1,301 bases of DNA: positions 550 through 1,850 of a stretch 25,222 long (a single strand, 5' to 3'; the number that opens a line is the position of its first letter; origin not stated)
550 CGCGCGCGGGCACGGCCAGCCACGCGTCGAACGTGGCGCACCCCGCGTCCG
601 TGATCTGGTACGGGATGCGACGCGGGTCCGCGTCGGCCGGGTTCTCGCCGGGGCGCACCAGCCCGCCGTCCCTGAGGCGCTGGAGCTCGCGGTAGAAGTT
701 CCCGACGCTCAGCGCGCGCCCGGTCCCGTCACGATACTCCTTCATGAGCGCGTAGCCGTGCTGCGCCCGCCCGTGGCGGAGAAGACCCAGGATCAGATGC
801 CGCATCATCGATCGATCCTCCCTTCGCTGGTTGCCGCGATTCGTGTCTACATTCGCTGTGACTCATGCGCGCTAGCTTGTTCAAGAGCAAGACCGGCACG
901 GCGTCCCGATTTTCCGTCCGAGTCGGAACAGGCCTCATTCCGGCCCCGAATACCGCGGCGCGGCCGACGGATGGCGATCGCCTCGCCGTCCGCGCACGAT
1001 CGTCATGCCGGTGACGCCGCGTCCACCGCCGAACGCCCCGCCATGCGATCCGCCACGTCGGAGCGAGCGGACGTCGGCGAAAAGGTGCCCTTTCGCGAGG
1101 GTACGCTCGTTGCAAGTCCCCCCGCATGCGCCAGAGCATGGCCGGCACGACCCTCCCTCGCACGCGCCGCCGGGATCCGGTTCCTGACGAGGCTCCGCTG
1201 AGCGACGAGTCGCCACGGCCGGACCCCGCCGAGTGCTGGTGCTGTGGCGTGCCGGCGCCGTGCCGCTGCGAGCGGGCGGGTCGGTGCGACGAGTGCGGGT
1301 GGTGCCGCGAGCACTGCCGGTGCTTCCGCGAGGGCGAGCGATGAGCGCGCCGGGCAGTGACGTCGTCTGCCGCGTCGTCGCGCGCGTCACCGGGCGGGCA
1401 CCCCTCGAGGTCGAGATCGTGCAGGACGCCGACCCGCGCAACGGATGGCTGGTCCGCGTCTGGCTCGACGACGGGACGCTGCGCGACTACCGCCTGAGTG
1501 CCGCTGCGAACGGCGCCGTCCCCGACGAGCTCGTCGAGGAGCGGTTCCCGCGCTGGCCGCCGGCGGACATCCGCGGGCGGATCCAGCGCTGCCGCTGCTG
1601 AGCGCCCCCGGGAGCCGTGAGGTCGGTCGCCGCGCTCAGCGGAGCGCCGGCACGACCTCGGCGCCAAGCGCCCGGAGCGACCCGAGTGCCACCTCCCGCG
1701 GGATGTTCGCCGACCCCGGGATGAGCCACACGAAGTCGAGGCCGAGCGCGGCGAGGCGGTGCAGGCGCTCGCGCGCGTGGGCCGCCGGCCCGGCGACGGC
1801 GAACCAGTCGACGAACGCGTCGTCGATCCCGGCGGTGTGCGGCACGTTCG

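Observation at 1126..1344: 10-Cys microprotein with a pattern unlike the SmtA metallothionein motif I recall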

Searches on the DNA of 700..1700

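Call 98: search_rna_families(source=window, start=700, end=1700, threshold=evalue, max_evalue=10)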
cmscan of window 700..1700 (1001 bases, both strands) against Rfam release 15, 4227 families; matches with E-value up to 10: 5.
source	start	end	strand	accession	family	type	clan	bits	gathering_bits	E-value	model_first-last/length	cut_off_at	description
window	1496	1557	+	RF02802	PyrR204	Gene; snRNA; snoRNA; HACA-box;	-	17.8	71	1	1-57/57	no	Pyrobaculum sRNA 204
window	1584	1645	-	RF02136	HTT-AS1_3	Gene; lncRNA;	-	17.5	70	1.1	1-60/60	no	HTT antisense RNA 1 conserved region 3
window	882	973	+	RF01514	Afu_513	Gene; snRNA; snoRNA; CD-box;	-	14.6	48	1.7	1-103/103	no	A. fumigatus snoRNA Afu_513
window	1629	1651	+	RF02237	asX3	Gene; sRNA;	-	14.5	40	2.8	125-147/182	no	Xanthomonas sRNA asX3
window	1190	1227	+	RF01973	H19_2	Gene; lncRNA;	-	10.9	50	7.3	1-69/69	no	H19 conserved region 2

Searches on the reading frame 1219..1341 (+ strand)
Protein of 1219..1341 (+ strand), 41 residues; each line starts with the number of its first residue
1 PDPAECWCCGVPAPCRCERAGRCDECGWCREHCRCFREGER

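Call 31: find_homologous_proteins(query=A3, max_evalue=10)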
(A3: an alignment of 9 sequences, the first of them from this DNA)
Query A3 (9 sequences) (41 aa, profile of the alignment): 4 proteins with E <= 10 among 31 candidates.
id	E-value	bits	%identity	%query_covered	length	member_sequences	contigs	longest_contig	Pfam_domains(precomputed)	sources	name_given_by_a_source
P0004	3.7e-16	76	73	100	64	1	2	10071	-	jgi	-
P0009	1.2e-12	65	68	68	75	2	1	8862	-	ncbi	-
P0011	2.4e-11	61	63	78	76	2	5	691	-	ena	-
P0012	5.4e-7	47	58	80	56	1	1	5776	-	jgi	-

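Call 34: find_encoding_contigs(protein=P0012, flank=10000)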
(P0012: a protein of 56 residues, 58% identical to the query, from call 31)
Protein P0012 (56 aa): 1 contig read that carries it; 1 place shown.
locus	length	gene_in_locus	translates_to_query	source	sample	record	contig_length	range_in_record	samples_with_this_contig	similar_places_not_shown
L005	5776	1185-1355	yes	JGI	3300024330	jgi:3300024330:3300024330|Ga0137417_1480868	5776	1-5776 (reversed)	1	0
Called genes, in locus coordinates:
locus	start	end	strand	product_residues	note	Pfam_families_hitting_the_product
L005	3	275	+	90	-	?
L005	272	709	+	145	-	-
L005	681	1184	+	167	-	-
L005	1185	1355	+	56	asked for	-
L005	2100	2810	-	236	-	-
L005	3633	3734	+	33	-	-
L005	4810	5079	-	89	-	-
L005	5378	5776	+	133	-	?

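Call 60: search_dna_similar(query=window:1219-1341:+, collection=plasmids, mode=protein, max_evalue=10)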
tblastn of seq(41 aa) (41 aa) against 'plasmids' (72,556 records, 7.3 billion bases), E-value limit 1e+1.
Records with a match: 3; places in all: 3; records where one place covers at least 80% of the query: 1.
Best place of each record, by identity: <60% 3.
By first word of the organism name: Rhizobium 1; Escherichia 1; Novosphingobium 1.
By predicted mobility (MOB-suite, as given by PLSDB): non-mobilizable 2; conjugative 1.
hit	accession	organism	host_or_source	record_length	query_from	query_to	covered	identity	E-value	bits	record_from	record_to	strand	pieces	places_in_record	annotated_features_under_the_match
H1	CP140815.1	Rhizobium ruizarguesonis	Trifolium pratense,whole organism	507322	16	41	63%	55.6%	4e+0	30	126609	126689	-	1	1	none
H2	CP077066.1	Escherichia coli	pig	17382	3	39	90%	36.6%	6e+0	30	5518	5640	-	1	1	none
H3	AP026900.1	Novosphingobium sp. MBES04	-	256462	14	40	66%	48.1%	4e+0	30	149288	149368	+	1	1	TonB-dependent receptor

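Call 61: search_dna_similar(query=window:1219-1341:+, collection=phages, mode=protein, max_evalue=10)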
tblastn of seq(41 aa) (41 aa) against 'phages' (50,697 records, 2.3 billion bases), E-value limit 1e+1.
Records with a match: 1; places in all: 1; records where one place covers at least 80% of the query: 1.
Best place of each record, by identity: <60% 1.
By first word of the organism name: Bacteriophage 1.
By host as written in the record: - 1.
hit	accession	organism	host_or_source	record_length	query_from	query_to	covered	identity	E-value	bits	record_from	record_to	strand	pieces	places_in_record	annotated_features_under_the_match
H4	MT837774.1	Bacteriophage sp.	human fecal samples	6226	1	36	88%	36.1%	3e+0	29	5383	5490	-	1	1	record has no annotation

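Call 76: search_solved_structures(query=A4, max_evalue=10, show_alignments=3)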
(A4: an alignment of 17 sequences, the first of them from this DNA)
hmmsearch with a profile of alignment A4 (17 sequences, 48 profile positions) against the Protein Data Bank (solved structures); distinct sequences matched with E-value up to 10: 40.
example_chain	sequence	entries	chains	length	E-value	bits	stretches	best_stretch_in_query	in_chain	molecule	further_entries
9g03_E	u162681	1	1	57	0.076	16.3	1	28-40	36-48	Ferredoxin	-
1clf_A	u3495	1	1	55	0.12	15.7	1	26-40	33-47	FERREDOXIN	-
9kc5_C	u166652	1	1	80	0.4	14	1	27-44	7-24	Photosystem I iron-sulfur center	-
1e08_A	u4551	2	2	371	1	12.6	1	27-40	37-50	[FE]-HYDROGENASE (LARGE SUBUNIT) | PERIPLASMIC [FE] HYDROGENASE LARGE SUBUNIT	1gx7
9r9v_A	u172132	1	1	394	1.2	12.4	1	27-40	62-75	Periplasmic [Fe] hydrogenase large subunit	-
6sg2_AAA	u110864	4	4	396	1.2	12.4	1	27-40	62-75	Periplasmic [Fe] hydrogenase large subunit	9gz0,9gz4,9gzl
9hpx_A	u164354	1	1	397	1.3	12.4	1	27-40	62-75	Periplasmic [Fe] hydrogenase large subunit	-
8rtg_A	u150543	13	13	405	1.3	12.3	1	27-40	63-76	Periplasmic [Fe] hydrogenase large subunit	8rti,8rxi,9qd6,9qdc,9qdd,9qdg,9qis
8bj7_A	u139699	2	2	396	1.4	12.2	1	27-40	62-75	Periplasmic [Fe] hydrogenase large subunit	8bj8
1hfe_L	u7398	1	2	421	1.5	12.1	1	27-40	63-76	PROTEIN (FE-ONLY HYDROGENASE (E.C.1.18.99.1) (LARGER SUBUNIT))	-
8rxj_A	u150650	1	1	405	1.5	12.1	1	27-40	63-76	Periplasmic [Fe] hydrogenase large subunit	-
8qby_I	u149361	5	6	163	2.1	11.7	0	26-40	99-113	NADH-quinone oxidoreductase subunit I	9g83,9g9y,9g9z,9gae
7v2c_B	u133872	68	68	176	2.2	11.6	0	26-40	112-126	NADH dehydrogenase [ubiquinone] iron-sulfur protein 8, mitochondrial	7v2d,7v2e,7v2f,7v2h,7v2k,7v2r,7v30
5lc5_I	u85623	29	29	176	2.2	11.6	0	26-40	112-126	NADH dehydrogenase [ubiquinone] iron-sulfur protein 8, mitochondrial | Mitochondrial complex I, TYKY subunit | NADH:ubiquinone oxidoreductase core subunit S8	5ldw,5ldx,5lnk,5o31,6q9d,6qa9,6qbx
9gbu_A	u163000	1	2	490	2.3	11.6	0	27-40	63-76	Periplasmic [Fe] hydrogenase large subunit,Periplasmic [Fe] hydrogenase small subunit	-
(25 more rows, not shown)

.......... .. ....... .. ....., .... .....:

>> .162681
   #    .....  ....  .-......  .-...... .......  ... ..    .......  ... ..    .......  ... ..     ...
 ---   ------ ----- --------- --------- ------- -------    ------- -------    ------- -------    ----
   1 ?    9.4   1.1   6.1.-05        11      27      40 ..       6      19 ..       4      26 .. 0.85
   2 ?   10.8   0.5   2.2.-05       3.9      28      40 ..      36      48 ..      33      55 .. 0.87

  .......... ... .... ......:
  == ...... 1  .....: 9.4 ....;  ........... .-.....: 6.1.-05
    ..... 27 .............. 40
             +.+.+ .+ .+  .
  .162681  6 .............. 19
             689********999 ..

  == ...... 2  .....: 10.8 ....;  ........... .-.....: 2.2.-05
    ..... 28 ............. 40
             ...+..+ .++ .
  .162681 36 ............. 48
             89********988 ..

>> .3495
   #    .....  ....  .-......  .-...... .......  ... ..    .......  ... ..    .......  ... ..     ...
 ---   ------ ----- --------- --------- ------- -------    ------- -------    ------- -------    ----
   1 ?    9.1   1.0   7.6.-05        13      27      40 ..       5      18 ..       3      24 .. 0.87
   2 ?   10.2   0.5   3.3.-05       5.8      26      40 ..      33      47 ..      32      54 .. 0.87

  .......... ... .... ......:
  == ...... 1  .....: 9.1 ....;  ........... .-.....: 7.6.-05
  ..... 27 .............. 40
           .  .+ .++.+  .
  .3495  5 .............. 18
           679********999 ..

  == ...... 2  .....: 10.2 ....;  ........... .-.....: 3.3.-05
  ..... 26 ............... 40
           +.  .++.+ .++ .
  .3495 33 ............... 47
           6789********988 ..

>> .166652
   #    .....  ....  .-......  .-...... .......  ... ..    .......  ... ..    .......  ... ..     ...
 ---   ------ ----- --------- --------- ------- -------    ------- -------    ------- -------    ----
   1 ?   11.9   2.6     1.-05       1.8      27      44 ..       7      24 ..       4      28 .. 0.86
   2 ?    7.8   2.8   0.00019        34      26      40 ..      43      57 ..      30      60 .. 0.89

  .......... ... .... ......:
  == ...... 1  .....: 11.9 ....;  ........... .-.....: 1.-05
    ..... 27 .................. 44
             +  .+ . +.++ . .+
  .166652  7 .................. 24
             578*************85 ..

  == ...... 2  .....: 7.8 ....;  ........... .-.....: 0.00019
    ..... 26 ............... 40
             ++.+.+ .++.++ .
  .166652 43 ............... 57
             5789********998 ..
